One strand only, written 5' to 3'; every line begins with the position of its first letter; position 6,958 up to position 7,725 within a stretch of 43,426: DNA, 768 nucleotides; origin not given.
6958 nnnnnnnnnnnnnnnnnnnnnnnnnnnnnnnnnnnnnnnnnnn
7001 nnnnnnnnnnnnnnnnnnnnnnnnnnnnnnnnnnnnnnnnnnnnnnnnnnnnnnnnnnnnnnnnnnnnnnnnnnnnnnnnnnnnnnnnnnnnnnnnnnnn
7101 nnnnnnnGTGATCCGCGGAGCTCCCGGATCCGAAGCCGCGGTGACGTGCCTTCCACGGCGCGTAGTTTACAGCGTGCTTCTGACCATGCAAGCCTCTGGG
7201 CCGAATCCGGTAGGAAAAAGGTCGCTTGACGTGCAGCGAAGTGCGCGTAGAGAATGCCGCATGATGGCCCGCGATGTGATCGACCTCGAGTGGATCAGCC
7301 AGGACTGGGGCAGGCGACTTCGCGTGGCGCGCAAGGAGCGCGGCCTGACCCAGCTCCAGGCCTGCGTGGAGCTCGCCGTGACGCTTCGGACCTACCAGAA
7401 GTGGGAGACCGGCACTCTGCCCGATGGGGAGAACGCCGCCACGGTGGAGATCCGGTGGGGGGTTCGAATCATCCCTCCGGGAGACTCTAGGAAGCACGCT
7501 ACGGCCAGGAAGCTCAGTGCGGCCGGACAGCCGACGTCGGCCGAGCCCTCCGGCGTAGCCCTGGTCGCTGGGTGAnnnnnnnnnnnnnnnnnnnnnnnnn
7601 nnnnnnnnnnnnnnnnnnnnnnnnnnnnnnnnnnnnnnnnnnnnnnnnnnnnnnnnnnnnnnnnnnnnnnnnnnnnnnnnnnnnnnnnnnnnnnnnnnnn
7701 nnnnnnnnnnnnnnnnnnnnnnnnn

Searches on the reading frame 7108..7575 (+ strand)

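Call 39: search_protein_families(library=pfam, proteins=[window:7108-7575:+], max_evalue=0.01)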
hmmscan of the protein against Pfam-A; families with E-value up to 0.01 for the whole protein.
window:7108-7575:+ (155 aa): 3 families
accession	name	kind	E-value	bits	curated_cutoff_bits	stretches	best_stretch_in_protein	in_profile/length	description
PF13560.12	HTH_31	-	1.3e-05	25.8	27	1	68-106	3-42/64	Helix-turn-helix domain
PF01381.28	HTH_3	-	1.8e-05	25.1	23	1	71-110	1-41/55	Helix-turn-helix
PF12844.13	HTH_19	-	0.0057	17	30.2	1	68-106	1-40/64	Helix-turn-helix domain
